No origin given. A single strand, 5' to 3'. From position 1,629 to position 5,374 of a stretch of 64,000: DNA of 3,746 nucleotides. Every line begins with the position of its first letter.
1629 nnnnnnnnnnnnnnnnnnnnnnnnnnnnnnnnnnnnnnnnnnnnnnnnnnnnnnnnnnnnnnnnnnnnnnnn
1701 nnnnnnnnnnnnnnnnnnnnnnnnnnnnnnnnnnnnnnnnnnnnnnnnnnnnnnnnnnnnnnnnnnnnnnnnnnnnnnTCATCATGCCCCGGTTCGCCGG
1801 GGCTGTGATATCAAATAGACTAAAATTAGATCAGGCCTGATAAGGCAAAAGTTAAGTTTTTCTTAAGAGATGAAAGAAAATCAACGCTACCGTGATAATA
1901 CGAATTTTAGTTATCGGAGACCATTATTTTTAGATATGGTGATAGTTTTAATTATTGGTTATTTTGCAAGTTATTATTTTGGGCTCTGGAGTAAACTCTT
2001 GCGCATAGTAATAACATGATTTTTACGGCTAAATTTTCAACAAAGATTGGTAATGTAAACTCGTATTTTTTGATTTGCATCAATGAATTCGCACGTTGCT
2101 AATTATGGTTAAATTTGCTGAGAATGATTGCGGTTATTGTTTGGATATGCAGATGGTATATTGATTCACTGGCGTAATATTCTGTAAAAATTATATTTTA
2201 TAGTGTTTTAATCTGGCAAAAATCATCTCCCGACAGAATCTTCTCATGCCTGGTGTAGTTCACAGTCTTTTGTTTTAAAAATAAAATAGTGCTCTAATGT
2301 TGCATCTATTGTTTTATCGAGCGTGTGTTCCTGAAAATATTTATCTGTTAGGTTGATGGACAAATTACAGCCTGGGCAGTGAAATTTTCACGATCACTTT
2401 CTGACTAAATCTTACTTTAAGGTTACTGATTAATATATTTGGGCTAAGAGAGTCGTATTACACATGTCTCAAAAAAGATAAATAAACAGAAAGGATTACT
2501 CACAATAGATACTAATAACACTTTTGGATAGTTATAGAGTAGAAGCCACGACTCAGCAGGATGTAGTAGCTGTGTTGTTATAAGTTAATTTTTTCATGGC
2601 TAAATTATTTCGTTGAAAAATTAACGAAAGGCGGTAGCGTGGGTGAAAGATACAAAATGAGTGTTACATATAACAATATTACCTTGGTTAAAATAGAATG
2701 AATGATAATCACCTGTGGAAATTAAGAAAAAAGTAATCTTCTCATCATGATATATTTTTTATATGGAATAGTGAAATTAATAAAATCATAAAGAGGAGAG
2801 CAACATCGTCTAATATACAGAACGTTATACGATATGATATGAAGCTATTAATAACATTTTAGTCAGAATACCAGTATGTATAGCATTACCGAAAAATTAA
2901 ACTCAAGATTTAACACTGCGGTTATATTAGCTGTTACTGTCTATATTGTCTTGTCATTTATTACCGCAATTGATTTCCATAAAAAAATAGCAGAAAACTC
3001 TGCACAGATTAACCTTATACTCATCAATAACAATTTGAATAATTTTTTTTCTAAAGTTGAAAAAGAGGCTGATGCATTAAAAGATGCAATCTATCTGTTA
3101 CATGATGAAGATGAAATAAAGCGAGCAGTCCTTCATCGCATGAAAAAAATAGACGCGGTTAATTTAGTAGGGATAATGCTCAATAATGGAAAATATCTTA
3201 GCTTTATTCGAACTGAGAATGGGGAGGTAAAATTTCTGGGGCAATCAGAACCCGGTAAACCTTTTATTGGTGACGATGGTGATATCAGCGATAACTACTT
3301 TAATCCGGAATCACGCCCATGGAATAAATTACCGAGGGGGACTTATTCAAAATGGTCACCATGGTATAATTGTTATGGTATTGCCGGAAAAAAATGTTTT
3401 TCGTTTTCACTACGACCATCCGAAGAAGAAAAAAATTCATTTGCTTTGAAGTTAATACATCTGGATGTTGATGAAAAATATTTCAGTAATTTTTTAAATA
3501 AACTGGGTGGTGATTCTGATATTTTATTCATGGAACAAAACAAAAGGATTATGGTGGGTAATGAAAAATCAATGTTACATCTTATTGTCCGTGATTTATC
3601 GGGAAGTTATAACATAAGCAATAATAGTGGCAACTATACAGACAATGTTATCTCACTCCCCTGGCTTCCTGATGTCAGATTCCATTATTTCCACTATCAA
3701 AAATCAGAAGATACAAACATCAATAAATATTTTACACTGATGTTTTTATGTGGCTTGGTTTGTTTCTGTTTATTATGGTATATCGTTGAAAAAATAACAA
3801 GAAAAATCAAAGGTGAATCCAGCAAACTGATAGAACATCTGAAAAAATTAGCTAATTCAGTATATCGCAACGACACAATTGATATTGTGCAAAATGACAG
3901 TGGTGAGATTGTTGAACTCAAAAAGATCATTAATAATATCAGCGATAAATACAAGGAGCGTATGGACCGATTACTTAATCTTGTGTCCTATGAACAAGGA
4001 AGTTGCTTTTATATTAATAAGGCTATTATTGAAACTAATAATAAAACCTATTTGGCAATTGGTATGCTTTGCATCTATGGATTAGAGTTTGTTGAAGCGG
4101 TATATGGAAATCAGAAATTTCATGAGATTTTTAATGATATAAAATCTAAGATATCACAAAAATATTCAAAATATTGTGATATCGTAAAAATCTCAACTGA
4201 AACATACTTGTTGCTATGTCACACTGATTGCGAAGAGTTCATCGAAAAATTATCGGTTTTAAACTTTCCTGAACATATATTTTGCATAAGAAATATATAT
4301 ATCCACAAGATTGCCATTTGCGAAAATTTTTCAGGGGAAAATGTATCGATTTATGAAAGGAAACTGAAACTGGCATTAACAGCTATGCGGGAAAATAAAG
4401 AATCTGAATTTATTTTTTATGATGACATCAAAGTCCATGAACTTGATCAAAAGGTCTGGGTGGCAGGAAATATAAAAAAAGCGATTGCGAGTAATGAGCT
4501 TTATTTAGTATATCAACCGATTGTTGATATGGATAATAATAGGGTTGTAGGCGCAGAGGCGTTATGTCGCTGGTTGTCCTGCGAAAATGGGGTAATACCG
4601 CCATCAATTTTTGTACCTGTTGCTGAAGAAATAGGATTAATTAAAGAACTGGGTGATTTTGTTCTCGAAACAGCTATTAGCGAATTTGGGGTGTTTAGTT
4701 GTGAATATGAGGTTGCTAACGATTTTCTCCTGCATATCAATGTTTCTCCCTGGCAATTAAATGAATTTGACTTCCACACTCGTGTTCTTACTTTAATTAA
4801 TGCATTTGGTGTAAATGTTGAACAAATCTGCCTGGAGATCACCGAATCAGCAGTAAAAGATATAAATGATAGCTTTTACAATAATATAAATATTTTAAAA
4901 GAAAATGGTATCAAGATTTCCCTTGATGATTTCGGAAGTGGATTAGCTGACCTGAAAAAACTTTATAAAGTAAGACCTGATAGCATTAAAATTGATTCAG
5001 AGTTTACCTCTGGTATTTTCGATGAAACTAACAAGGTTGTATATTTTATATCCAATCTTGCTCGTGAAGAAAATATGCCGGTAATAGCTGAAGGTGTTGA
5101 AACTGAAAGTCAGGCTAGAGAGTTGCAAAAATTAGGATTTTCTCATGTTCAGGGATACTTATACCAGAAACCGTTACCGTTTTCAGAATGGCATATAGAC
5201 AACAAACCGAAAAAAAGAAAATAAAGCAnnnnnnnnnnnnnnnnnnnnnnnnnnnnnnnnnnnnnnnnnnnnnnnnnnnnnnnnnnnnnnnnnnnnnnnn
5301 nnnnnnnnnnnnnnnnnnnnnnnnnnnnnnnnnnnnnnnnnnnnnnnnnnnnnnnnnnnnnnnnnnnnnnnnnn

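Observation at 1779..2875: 1.1 kb AT-rich ORF-free leader and absence of any mobility gene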

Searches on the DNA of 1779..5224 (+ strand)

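Call 28: search_dna_similar(query=window:1779-5224:+, collection=plasmids, mode=distant, max_evalue=0.00001, max_rows=20)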
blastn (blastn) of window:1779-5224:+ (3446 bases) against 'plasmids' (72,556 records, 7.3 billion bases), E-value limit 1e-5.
Records with a match: 14; places in all: 14; records where one place covers at least 80% of the query: 0.
Best place of each record, by identity: 60-80% 14.
By first word of the organism name: Escherichia 13; Salmonella 1.
By predicted mobility (MOB-suite, as given by PLSDB): non-mobilizable 9; mobilizable 5.
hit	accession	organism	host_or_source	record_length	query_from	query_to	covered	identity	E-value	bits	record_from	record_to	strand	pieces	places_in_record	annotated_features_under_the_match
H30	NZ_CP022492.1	Salmonella enterica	-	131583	2679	3330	19%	64.4%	5e-17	99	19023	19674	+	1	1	EAL domain-containing protein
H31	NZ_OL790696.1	Escherichia coli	-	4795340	2523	2987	13%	66.5%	5e-17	99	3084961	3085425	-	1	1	none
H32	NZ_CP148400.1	Escherichia coli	Homo sapiens,single cell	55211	2523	2987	13%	66.5%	5e-17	99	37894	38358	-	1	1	pdeI: EAL domain-containing protein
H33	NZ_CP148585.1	Escherichia coli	Homo sapiens,single cell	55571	2523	2987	13%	66.5%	5e-17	99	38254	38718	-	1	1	pdeI: EAL domain-containing protein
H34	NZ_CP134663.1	Escherichia coli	Larus michahellis,bacteria,cloaca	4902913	2523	2987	13%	66.5%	5e-17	99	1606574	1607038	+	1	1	none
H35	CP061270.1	Escherichia coli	Sheep,cell culture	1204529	2523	2987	13%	66.2%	2e-15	94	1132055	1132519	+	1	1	none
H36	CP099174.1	Escherichia coli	culture,Pooled soil sample collected ...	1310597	2523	2987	13%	66.2%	2e-15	94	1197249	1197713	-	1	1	pdeI: EAL domain-containing protein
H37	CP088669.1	Escherichia coli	Homo sapiens,blood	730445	2523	2987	13%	65.5%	2e-15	93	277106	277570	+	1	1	pdeI: EAL domain-containing protein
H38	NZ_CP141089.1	Escherichia coli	Homo sapiens,Infected Human Urine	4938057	2523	2987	13%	65.5%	2e-15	93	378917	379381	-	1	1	none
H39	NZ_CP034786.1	Escherichia coli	cell culture,feces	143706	3045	3188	4%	71.2%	1e-6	65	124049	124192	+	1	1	EAL domain-containing protein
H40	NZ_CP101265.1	Escherichia coli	Homo sapiens,cell culture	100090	3045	3188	4%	71.2%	1e-6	65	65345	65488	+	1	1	EAL domain-containing protein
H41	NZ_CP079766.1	Escherichia coli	Duck,cloacal swabs,cloacal swab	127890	3045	3188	4%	71.2%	1e-6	65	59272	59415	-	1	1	EAL domain-containing protein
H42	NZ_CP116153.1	Escherichia coli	whole organism,ICU patient rectal swab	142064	3045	3188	4%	71.2%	1e-6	65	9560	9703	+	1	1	EAL domain-containing protein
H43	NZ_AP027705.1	Escherichia coli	Homo sapiens,whole organism,feces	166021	3045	3188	4%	71.2%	1e-6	65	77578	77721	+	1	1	EAL domain-containing protein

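Call 30: get_annotated_region(hit=H39, flank=9000)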
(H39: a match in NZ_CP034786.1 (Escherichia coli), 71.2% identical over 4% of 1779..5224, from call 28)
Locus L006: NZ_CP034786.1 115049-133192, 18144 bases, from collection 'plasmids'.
description: Escherichia coli strain ECZP248 plasmid pTB402, complete sequence
organism: Escherichia coli (NCBI taxid 562)
taxonomy: Bacteria; Pseudomonadota; Gammaproteobacteria; Enterobacterales; Enterobacteriaceae; Escherichia; Escherichia coli
host: -; source: cell culture,feces; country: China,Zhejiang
typing (MOB-suite, as given by PLSDB): mobilizable; replicon IncFIB; relaxase MOBH
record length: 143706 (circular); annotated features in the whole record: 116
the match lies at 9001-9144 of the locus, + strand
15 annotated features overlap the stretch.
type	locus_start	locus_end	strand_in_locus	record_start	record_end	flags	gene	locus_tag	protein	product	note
CDS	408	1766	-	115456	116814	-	-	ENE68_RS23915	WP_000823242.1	esterase-like activity of phytase family protein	-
CDS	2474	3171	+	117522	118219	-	-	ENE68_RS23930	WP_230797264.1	IS1 family transposase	-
CDS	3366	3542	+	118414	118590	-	-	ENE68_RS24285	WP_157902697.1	hypothetical protein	-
CDS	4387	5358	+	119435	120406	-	-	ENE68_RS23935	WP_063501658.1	IS481-like element ISEc18 family transposase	GO:0006313 - DNA transposition [Evidence IEA]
CDS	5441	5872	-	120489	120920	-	-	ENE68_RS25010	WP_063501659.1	IS110 family transposase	-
CDS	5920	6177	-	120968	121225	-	-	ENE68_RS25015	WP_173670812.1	hypothetical protein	-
CDS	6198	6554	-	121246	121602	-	-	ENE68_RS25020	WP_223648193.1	hypothetical protein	-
CDS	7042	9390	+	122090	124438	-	-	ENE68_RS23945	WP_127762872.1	EAL domain-containing protein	-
CDS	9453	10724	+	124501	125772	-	-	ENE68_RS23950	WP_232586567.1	GGDEF domain-containing protein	-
CDS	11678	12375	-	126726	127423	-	-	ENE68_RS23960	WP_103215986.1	IS1-like element IS1A family transposase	GO:0006313 - DNA transposition [Evidence IEA]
CDS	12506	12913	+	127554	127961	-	cadR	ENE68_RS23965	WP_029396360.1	Cd(II)/Pb(II)-responsive transcriptional regulator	GO:0045893 - positive regulation of DNA-templated transcription [Evidence IEA]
CDS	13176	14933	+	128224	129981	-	-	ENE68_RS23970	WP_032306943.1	sensor histidine kinase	-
CDS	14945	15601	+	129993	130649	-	-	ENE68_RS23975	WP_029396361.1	response regulator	GO:0000160 - phosphorelay signal transduction system [Evidence IEA]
CDS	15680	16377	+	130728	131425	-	-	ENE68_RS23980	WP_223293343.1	IS1-like element IS1D family transposase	GO:0006313 - DNA transposition [Evidence IEA]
CDS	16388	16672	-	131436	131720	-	-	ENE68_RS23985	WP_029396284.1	hypothetical protein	-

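Call 31: get_annotated_region(hit=H30, flank=9000)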
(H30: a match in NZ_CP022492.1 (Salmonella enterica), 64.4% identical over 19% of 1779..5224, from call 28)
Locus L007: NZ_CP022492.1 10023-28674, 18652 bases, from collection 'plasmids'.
description: Salmonella enterica subsp. enterica serovar Saintpaul strain SA20031783 plasmid unnamed1, complete sequence
organism: Salmonella enterica (NCBI taxid 90105)
taxonomy: Bacteria; Pseudomonadota; Gammaproteobacteria; Enterobacterales; Enterobacteriaceae; Salmonella; Salmonella enterica
host: -; source: -; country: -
typing (MOB-suite, as given by PLSDB): mobilizable; replicon IncFII; relaxase MOBP
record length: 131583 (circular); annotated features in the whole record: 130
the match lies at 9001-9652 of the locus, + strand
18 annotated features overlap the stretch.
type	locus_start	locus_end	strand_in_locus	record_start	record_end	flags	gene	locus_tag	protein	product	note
CDS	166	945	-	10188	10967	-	-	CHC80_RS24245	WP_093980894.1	site-specific integrase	GO:0015074 - DNA integration [Evidence IEA]; GO:0006310 - DNA recombination [Evidence IEA]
CDS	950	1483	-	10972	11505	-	-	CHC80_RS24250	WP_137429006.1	hypothetical protein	-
CDS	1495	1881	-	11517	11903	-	-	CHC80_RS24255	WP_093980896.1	hypothetical protein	-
CDS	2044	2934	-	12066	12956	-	-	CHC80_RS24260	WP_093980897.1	hypothetical protein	-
CDS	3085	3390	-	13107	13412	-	ccdB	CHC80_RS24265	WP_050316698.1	type II toxin-antitoxin system toxin CcdB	-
CDS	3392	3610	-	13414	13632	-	ccdA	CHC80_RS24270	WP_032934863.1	type II toxin-antitoxin system antitoxin CcdA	-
CDS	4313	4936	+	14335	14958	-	-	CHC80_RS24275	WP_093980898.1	DNA-binding protein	-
CDS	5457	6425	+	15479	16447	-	-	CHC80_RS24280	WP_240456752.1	RepB family plasmid replication initiator protein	GO:0006270 - DNA replication initiation [Evidence IEA]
CDS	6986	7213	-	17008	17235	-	-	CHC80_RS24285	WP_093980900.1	hypothetical protein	-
CDS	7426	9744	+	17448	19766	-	-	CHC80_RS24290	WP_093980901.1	EAL domain-containing protein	-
CDS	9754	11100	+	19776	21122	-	-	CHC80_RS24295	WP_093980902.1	GGDEF domain-containing protein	-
CDS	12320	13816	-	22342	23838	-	-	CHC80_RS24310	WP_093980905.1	carbohydrate porin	-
CDS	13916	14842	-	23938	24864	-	-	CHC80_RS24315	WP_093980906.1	aminoimidazole riboside kinase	-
CDS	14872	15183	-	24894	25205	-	-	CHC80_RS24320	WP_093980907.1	DUF2913 family protein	-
CDS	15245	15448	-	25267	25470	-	-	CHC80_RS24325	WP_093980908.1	DUF2913 family protein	-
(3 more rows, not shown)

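Call 47: search_rna_families(source=L004, start=8850, end=10100, threshold=evalue, max_evalue=10)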
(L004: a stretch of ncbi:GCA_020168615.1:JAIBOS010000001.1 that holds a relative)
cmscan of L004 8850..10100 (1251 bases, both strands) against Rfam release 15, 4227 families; matches with E-value up to 10: 5.
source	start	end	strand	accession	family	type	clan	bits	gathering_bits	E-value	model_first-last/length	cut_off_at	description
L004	8927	8998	-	RF02063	STnc350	Gene; sRNA;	-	20.1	60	0.75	1-68/68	no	Salmonella enterica sRNA STnc350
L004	9340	9415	-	RF03410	mir-1891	Gene; miRNA;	-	18.1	70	1.7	1-87/87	no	mir-1891 microRNA precursor family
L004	8901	8967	+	RF02059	STnc50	Gene; sRNA;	-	17.6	55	7.5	1-84/84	no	Salmonella enterica sRNA STnc40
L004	9006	9076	+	RF01156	SNORD123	Gene; snRNA; snoRNA; CD-box;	-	17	45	4.6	1-70/70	no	Small nucleolar RNA SNORD123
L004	9976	10005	-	RF00158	SNORD82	Gene; snRNA; snoRNA; CD-box;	-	15.5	43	8.8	1-70/70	no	Small nucleolar RNA SNORD82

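Call 58: get_annotated_region(hit=H32, flank=4000)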
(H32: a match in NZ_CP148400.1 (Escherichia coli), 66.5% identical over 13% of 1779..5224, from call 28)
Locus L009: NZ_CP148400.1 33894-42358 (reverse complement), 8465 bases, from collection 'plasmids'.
description: Escherichia coli strain Z1323HEC0009 plasmid pZ1323HEC0009-3, complete sequence
organism: Escherichia coli (NCBI taxid 562)
taxonomy: Bacteria; Pseudomonadota; Gammaproteobacteria; Enterobacterales; Enterobacteriaceae; Escherichia; Escherichia coli
host: -; source: Homo sapiens,single cell; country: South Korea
typing (MOB-suite, as given by PLSDB): non-mobilizable
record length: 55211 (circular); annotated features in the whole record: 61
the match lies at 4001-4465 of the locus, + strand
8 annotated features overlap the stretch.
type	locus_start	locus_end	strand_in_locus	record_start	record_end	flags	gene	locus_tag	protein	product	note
CDS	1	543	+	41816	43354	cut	gsiB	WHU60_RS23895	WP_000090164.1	glutathione ABC transporter substrate-binding protein GsiB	GO:0034775 - glutathione transmembrane transport [Evidence IEA]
CDS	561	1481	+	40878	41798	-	gsiC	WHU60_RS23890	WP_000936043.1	glutathione ABC transporter permease GsiC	GO:0055085 - transmembrane transport [Evidence IEA]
CDS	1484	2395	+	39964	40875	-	gsiD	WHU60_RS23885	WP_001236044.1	glutathione ABC transporter permease GsiD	GO:0055085 - transmembrane transport [Evidence IEA]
CDS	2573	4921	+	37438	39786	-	pdeI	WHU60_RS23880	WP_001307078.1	EAL domain-containing protein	-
CDS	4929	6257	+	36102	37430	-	dgcI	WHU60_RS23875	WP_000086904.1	GGDEF domain-containing protein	GO:0009966 - regulation of signal transduction [Evidence IEA]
CDS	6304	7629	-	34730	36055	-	rimO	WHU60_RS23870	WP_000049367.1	30S ribosomal protein S12 methylthiotransferase RimO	GO:0018339 - peptidyl-L-beta-methylthioaspartic acid biosynthetic process from peptidyl-aspartic acid [Evidence IEA]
CDS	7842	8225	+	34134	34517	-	bssR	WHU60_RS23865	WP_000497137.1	biofilm formation regulator BssR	-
CDS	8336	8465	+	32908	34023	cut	yliI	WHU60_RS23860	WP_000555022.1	aldose sugar dehydrogenase YliI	-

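Call 75: search_dna_similar(query=L006:6640-7060:+, collection=plasmids, mode=distant, max_evalue=0.00001, max_rows=25, rows=spread)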
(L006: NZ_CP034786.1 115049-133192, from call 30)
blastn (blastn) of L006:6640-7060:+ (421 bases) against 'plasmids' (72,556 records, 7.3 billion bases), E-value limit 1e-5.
Records with a match: 7; places in all: 7; records where one place covers at least 80% of the query: 5.
Best place of each record, by identity: >=99% 7.
By first word of the organism name: Escherichia 7.
By predicted mobility (MOB-suite, as given by PLSDB): mobilizable 6; non-mobilizable 1.
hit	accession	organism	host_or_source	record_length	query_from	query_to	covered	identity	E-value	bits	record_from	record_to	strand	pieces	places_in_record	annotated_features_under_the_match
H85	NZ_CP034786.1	Escherichia coli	cell culture,feces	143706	1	421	100%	100.0%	0e+0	760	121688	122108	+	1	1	EAL domain-containing protein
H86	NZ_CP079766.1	Escherichia coli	Duck,cloacal swabs,cloacal swab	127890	1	421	100%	99.8%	0e+0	754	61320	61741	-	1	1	EAL domain-containing protein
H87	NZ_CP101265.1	Escherichia coli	Homo sapiens,cell culture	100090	1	421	100%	99.5%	0e+0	749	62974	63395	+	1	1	EAL domain-containing protein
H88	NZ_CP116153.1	Escherichia coli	whole organism,ICU patient rectal swab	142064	1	421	100%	99.5%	0e+0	749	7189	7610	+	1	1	EAL domain-containing protein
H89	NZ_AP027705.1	Escherichia coli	Homo sapiens,whole organism,feces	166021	1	421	100%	99.5%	0e+0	749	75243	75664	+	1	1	EAL domain-containing protein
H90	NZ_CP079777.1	Escherichia coli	Duck,fresh fecal,fresh fecal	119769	1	57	14%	100.0%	1e-19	104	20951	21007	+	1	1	none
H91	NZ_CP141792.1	Escherichia coli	duck,mixed culture,fece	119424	1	57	14%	100.0%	1e-19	104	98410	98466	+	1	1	none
